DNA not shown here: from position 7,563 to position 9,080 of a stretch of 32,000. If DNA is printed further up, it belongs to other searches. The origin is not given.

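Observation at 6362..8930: Opposite-strand, lower-G+C AAA+ ATPase plus 453-aa unknown gene pair embedded between pglX and pglZ: candidate undescribed defence module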

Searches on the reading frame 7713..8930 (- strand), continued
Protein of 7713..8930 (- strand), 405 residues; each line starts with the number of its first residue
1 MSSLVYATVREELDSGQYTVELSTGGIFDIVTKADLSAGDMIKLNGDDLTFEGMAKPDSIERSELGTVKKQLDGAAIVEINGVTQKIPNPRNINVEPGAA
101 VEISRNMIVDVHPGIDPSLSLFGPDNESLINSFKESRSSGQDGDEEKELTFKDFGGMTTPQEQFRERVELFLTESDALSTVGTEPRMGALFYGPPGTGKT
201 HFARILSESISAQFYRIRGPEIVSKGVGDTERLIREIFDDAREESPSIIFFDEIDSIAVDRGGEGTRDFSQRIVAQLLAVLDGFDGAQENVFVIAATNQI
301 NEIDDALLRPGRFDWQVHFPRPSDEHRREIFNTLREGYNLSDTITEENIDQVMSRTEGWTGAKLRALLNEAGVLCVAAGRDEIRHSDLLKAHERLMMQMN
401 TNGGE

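Call 60: predict_structure(alignment_id=A2)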
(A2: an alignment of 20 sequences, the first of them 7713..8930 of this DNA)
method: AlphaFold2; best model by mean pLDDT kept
length: 405 residues; sequences in the alignment: 20
mean_pLDDT: 76.1   pTM: 0.57
mean pLDDT of the five models: 76.1, 75.0, 74.1, 68.8, 68.7
residues with pLDDT >= 90: 47; 70-90: 245; 50-70: 81; < 50: 32
segments of 3 or more residues with pLDDT < 50: 58-60, 117-123, 139-146, 258-266, 403-405
pLDDT, mean of each block of 10 residues (from residue 1): 74 83 78 81 84 68 71 82 74 79 78 57 62 67 48 74 86 80 75 85 87 82 59 81 87 63 46 64 62 84 66 79 83 87 89 89 90 93 94 88 44
secondary structure, 60 per line:
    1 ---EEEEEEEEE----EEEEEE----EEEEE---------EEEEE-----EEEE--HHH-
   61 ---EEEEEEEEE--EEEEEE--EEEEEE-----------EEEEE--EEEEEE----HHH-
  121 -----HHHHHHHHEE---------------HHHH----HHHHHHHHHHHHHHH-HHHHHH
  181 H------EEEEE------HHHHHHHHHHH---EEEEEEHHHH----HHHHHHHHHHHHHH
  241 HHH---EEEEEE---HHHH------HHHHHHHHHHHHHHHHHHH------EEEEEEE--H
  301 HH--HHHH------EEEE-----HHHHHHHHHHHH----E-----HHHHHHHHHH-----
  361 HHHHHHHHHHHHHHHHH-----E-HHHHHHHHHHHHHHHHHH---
elements in order: E4-12 E17-22 E27-31 E41-45 E51-54 E64-72 E75-80 E83-88 E100-104 E107-112 H126-133 H151-154 H159-173 H175-181 E188-192 H199-209 E213-218 H219-222 H227-243 E247-252 H256-259 H266-284 E291-297 H305-308 E315-318 H324-335 H346-355 H361-377 H385-402

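Call 65: fold_search(model_id=the predicted structure, library=pdb)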
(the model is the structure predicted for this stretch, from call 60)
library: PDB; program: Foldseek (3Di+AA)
matches with E <= 10: 1953; with E <= 0.001: 1657
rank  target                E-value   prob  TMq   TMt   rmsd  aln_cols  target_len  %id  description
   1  5mp9_I                5.5e-28  1.00  0.57  0.60   8.9       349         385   30  26S proteasome in presence of ATP (s1) (released 2017-03-08)
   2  8usc_C                4.1e-27  1.00  0.56  0.59   9.3       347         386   31  Nub1/Fat10-processing human 26S proteasome (released 2024-11-06)
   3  8usc_F                6.1e-27  1.00  0.56  0.62  13.4       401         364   25  Nub1/Fat10-processing human 26S proteasome (released 2024-11-06)
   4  9pdi_B                1.1e-26  1.00  0.56  0.58   8.1       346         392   31  Nub1/Fat10-processing human 26S proteasome with Rpt2 at top of spiral staircase and partially unfolded Eos (AAA+ motor (released 2025-11-19)
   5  9u7r_D                1.1e-26  1.00  0.54  0.59   9.2       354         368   33  Substrate-free human 26S proteasome purified by midnolin, 20S proteasome, RPTs and RPN11 part (released 2026-04-01)
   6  9e8o_B                1.4e-26  1.00  0.57  0.58   7.8       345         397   31  Nub1/Fat10-processing human 26S proteasome bound to Txnl1 with Rpt2 at top of spiral staircase and partially unfolded  (released 2024-12-04)
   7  5l4g_I                1.4e-26  1.00  0.58  0.62   8.5       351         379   30  The human 26S proteasome at 3.9 A (released 2016-09-07)
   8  9pf1_C                1.5e-26  1.00  0.58  0.61  10.9       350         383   30  Nub1/Fat10-processing human 26S proteasome with Rpt4 at top of spiral staircase (AAA+ motor locally refined) (released 2025-11-19)
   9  8usb_F                1.5e-26  1.00  0.56  0.64  12.6       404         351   25  Non-substrate-engaged human 26S proteasome with Nub1/FAT10 bound to Rpn1 (released 2024-11-06)
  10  9nkg_C                3.6e-26  1.00  0.59  0.61   6.0       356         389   31  Structure of substrate engaged MIDN-bound human 26S proteasome, EB-MIDN (Composite map) (released 2025-05-07)
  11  8usb_E                4.0e-26  1.00  0.56  0.63   8.2       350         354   30  Non-substrate-engaged human 26S proteasome with Nub1/FAT10 bound to Rpn1 (released 2024-11-06)
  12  9e8k_E                6.3e-26  1.00  0.56  0.61   9.5       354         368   30  Nub1/Fat10-processing human 26S proteasome with Rpt6 at top of spiral staircase (AAA+ motor locally refined) (released 2024-12-04)
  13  9cgc_K                6.7e-26  1.00  0.54  0.57   8.3       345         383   32  Yeast 26S proteasome non-substrate-engaged (S1 state) (released 2025-07-09)
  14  6msj_B                6.7e-26  1.00  0.55  0.54   9.5       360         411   30  Cryo-EM structures and dynamics of substrate-engaged human 26S proteasome (released 2018-11-21)
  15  5l4g_L                9.0e-26  1.00  0.56  0.58   8.3       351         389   30  The human 26S proteasome at 3.9 A (released 2016-09-07)
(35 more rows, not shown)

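Call 98: search_protein_families(library=phrogs, proteins=[window:7713-8930:-], max_evalue=0.01)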
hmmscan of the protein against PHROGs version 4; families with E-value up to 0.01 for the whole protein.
window:7713-8930:- (405 aa): 19 families
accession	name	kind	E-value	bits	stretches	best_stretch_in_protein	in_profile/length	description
phrog_3757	-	unknown function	4.9e-46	158.8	1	167-395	107-327/367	-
phrog_30773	-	unknown function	1.5e-43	150.1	1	144-400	155-409/666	-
phrog_9172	-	unknown function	5.4e-34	118.9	1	181-330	103-253/509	-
phrog_10401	-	other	7.1e-32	111.9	1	187-366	461-635/667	ATPase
phrog_8638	-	unknown function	3.5e-24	86.3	1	150-394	272-512/568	-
phrog_7485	-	unknown function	4.2e-20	73.1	1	161-349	202-389/430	-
phrog_4339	-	unknown function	1.9e-10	41.5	1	149-296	286-409/552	-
phrog_168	-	DNA, RNA and nucleotide metabolism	2.6e-10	41.5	1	185-338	43-177/314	clamp loader of DNA polymerase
phrog_14322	-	unknown function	1.5e-08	35.3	1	190-321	230-350/398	-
phrog_29662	-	other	1.6e-08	34.8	1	189-372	352-521/548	ATP-dependent protease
phrog_10440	-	unknown function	7.5e-08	32.3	1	187-323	233-355/483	-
phrog_2376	-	other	3.5e-07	30.9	1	186-331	74-201/363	ATPase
phrog_5846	-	DNA, RNA and nucleotide metabolism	9.8e-07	29.3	1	190-257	42-106/380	clamp loader of DNA polymerase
phrog_4871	-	other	2.1e-06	27.4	0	225-354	264-389/764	ATP-dependent protease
phrog_11838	-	DNA, RNA and nucleotide metabolism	1e-05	25.9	1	187-265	41-118/420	clamp loader of DNA polymerase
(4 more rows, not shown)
